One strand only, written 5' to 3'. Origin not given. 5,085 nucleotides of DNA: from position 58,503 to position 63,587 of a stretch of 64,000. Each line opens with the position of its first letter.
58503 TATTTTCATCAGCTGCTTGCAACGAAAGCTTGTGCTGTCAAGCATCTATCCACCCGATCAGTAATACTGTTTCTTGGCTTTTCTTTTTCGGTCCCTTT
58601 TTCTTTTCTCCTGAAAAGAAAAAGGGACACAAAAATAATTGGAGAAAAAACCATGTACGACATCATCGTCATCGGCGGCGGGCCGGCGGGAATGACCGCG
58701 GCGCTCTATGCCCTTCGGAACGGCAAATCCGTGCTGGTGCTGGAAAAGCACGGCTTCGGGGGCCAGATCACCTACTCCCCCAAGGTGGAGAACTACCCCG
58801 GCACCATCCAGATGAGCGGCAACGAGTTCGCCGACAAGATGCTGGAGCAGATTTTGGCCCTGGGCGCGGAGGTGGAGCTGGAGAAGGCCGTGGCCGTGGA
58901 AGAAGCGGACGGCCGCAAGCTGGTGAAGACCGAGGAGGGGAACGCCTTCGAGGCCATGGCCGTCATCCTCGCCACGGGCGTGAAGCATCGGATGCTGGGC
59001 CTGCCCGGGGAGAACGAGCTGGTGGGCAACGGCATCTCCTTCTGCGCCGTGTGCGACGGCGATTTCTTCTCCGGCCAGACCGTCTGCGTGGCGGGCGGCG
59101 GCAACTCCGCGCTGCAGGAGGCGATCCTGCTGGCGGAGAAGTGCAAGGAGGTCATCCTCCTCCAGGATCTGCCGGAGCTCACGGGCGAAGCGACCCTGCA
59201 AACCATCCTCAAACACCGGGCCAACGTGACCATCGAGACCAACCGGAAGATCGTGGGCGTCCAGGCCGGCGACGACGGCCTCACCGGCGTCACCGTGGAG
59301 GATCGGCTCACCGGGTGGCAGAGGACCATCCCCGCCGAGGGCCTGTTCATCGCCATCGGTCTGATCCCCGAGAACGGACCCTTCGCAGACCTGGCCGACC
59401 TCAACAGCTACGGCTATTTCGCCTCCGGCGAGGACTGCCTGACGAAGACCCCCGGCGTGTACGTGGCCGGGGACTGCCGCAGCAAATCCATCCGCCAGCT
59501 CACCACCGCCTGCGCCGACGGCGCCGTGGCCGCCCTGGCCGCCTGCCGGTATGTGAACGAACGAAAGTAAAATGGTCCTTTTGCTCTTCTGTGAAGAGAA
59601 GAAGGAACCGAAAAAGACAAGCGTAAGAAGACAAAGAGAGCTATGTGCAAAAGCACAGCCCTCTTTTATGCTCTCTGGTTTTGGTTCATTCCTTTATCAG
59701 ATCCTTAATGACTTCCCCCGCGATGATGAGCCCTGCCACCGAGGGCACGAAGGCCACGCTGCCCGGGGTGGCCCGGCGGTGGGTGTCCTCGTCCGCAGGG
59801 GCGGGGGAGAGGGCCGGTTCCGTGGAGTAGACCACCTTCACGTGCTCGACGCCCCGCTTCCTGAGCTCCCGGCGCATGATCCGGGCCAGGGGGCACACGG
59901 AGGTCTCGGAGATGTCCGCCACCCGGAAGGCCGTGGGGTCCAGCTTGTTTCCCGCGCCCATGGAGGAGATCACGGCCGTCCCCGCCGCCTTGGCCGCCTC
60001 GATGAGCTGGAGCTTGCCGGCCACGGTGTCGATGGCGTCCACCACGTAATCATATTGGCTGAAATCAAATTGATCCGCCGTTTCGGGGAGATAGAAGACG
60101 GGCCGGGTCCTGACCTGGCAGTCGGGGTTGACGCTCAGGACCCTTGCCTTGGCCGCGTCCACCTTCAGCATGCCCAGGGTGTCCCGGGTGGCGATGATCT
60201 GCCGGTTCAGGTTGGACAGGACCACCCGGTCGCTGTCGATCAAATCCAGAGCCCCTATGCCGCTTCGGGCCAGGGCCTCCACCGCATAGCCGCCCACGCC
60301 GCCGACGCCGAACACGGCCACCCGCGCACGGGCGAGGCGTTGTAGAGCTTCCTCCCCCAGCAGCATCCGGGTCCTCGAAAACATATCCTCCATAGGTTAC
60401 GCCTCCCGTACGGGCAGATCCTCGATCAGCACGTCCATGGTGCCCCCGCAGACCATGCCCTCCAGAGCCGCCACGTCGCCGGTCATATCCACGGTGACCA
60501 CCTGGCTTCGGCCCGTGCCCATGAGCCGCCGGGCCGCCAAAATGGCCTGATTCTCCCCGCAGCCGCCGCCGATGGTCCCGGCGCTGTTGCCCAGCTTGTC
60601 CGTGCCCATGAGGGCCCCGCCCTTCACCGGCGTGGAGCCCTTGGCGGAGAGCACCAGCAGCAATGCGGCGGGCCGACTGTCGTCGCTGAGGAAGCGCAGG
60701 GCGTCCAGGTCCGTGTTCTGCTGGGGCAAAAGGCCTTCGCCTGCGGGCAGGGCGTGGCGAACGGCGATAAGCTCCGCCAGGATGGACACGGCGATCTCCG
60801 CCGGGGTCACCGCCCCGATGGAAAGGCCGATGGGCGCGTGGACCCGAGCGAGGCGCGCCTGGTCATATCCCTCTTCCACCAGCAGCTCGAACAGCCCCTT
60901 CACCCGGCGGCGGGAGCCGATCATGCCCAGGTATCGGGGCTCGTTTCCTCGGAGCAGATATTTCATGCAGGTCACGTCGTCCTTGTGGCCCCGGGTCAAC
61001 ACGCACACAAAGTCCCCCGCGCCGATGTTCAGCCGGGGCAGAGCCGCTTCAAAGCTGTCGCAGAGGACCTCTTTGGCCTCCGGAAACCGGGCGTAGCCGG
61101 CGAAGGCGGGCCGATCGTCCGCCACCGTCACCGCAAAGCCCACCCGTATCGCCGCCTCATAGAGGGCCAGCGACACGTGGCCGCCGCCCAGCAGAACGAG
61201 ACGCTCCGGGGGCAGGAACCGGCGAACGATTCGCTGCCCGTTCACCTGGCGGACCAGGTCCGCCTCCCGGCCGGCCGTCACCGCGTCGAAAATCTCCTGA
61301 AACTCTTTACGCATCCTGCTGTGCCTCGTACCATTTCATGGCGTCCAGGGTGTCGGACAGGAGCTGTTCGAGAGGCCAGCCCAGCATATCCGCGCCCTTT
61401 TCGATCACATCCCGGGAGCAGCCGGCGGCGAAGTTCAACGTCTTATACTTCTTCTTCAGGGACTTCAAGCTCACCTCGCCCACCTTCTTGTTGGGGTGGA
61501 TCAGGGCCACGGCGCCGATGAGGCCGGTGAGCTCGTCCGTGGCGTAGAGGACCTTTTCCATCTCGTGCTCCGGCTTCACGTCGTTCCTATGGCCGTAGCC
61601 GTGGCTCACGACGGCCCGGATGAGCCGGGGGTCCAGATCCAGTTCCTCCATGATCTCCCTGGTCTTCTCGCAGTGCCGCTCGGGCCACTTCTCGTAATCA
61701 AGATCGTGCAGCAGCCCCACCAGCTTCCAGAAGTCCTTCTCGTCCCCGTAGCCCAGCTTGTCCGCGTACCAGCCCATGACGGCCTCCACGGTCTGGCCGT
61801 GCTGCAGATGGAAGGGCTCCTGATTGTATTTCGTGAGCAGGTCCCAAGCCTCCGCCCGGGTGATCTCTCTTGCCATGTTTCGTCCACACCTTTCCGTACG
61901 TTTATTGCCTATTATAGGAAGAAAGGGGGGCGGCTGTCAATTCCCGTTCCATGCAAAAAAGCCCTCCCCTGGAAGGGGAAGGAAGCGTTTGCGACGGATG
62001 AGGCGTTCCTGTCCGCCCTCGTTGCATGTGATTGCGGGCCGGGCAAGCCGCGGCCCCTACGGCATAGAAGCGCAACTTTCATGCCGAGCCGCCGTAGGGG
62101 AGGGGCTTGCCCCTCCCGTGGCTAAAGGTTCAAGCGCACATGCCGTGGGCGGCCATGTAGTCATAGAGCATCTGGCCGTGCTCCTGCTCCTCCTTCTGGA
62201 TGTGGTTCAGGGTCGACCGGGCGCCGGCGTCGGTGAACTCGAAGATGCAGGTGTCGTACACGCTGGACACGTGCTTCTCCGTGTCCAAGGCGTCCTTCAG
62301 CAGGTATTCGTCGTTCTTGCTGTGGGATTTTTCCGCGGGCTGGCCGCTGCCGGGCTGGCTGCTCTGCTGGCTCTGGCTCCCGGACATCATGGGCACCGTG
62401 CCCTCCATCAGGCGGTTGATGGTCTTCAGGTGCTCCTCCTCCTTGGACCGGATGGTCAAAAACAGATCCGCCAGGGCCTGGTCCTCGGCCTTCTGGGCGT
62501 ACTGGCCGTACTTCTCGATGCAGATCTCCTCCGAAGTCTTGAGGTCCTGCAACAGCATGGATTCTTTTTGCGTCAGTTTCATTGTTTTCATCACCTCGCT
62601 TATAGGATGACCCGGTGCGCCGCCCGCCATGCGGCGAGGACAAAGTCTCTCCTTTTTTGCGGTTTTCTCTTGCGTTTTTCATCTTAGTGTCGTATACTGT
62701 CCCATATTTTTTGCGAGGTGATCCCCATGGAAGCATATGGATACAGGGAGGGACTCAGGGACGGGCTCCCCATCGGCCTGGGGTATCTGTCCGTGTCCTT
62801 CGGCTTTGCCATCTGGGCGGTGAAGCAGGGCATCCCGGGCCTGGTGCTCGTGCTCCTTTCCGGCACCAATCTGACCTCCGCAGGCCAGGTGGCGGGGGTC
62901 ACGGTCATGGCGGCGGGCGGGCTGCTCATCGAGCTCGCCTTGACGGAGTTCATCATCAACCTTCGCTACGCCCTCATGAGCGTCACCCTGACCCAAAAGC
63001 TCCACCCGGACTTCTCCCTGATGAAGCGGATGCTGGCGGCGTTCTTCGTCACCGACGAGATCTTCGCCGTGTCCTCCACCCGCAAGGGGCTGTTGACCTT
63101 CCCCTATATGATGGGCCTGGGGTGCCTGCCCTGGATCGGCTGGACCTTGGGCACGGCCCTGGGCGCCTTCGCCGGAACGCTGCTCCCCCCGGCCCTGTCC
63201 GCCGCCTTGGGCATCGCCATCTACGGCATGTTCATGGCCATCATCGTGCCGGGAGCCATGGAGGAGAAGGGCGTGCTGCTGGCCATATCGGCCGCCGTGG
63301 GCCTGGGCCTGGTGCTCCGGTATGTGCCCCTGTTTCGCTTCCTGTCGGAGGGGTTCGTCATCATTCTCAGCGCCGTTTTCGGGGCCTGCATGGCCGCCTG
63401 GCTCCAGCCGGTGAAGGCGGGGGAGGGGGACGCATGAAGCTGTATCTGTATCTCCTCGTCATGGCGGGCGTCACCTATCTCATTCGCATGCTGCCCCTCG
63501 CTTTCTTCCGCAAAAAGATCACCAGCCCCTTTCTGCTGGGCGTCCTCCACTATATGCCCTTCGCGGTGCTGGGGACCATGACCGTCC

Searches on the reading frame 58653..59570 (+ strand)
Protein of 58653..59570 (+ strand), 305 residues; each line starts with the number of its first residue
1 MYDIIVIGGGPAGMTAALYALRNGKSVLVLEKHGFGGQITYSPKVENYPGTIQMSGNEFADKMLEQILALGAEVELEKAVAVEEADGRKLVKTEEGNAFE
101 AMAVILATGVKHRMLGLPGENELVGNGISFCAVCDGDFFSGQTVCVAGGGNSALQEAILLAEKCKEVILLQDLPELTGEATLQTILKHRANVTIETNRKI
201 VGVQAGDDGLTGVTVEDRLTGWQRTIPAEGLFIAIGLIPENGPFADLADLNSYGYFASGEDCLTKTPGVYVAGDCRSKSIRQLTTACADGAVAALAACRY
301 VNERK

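Call 10: search_protein_families(library=pfam, proteins=[window:58653-59570:+])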
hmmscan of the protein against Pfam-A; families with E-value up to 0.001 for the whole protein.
window:58653-59570:+ (305 aa): 13 families
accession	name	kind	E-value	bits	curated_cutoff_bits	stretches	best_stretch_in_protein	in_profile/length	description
PF07992.20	Pyr_redox_2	-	1.4e-41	143.3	26.1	1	2-290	1-291/291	Pyridine nucleotide-disulphide oxidoreductase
PF13738.12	Pyr_redox_3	-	7.1e-18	65.3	30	2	77-273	102-305/305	Pyridine nucleotide-disulphide oxidoreductase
PF12831.13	FAD_oxidored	-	5.4e-14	52.7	27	1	3-42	1-41/416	FAD dependent oxidoreductase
PF01266.30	DAO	-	6.5e-12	46.1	27.9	1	3-37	1-37/353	FAD dependent oxidoreductase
PF03486.20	HI0933_like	-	7.8e-12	45.6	50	1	3-34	2-33/244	HI0933-like protein Rossmann domain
PF00890.30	FAD_binding_2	-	1.5e-10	41.3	20.4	1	3-72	1-72/414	FAD binding domain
PF00070.33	Pyr_redox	-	2.8e-09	37.8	22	1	144-217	2-81/82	Pyridine nucleotide-disulphide oxidoreductase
PF13450.12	NAD_binding_8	-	7.4e-09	36.2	21.9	1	6-40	1-36/68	NAD(P)-binding Rossmann-like domain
PF13454.12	NAD_binding_9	-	1.9e-06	28.4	21.8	0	71-110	115-154/155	FAD-NAD(P)-binding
PF01134.28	GIDA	-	1.1e-05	25.2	22.1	1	3-32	1-30/391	Glucose inhibited division protein A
PF01494.25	FAD_binding_3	-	1.5e-05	24.8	22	1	2-33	2-33/349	FAD binding domain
PF01946.23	Thi4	-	3.3e-05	23.7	26.2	0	3-37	19-55/235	Thi4 family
PF05834.18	Lycopene_cycl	-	0.00041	20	23.4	0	3-31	1-31/380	Lycopene cyclase protein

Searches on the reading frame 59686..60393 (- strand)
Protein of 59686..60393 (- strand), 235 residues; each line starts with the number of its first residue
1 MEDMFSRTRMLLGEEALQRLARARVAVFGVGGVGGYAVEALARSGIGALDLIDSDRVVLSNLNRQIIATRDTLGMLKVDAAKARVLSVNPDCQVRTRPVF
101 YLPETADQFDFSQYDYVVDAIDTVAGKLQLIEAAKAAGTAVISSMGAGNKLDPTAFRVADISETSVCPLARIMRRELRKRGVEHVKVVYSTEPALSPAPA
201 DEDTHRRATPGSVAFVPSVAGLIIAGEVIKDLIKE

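Call 10: search_protein_families(library=pfam, proteins=[window:59686-60393:-])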
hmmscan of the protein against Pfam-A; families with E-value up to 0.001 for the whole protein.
window:59686-60393:- (235 aa): 1 family
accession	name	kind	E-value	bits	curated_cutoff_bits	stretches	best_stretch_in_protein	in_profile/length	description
PF00899.27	ThiF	-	1.3e-41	142.8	28.1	1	6-233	2-203/238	ThiF family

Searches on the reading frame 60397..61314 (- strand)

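Call 10: search_protein_families(library=pfam, proteins=[window:60397-61314:-])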
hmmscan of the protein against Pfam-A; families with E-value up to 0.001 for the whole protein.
window:60397-61314:- (305 aa): 2 families
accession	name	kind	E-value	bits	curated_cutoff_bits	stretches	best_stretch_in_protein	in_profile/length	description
PF13478.12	XdhC_C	-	1.7e-40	138.9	29.7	1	39-182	1-125/125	XdhC Rossmann domain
PF02625.21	XdhC_CoxI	-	3.4e-14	53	24.3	1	212-276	4-68/68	XdhC and CoxI family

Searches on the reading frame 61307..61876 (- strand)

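Call 10: search_protein_families(library=pfam, proteins=[window:61307-61876:-])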
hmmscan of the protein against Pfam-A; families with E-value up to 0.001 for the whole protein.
window:61307-61876:- (189 aa): 1 family
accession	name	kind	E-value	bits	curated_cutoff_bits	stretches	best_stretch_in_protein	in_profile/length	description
PF01966.28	HD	-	0.0004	21.1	22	1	26-116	4-113/116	HD domain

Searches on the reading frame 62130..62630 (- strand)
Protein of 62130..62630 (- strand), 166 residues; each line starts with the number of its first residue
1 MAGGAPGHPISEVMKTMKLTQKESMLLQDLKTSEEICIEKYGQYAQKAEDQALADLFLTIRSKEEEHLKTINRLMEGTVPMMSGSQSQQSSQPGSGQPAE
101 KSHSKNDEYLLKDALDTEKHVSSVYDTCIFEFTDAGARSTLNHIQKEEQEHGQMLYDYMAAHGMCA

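Call 10: search_protein_families(library=pfam, proteins=[window:62130-62630:-])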
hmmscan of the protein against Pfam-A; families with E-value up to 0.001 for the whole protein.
window:62130-62630:- (166 aa): 5 families
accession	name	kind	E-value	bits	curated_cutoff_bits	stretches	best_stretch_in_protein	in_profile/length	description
PF07875.18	Coat_F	-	1.2e-16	61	25.7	1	106-164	1-59/63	Coat F domain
PF02915.23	Rubrerythrin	-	1.1e-06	29.4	22.8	1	32-155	8-133/137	Rubrerythrin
PF09537.16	DUF2383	-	1.6e-05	25.4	30.8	0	27-75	6-54/111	Domain of unknown function (DUF2383)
PF22277.2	EncFtn-like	-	0.00069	19.8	27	0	124-158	32-66/85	EncFtn-like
PF00210.30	Ferritin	-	0.00095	19.5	24.5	0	30-76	88-137/142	Ferritin-like domain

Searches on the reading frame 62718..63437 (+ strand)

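Call 10: search_protein_families(library=pfam, proteins=[window:62718-63437:+])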
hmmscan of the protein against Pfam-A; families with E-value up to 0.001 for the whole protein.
window:62718-63437:+ (239 aa): 1 family
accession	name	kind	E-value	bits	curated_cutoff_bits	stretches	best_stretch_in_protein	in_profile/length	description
PF03591.19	AzlC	-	1.2e-34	120.1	32.1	1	18-156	1-137/137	AzlC protein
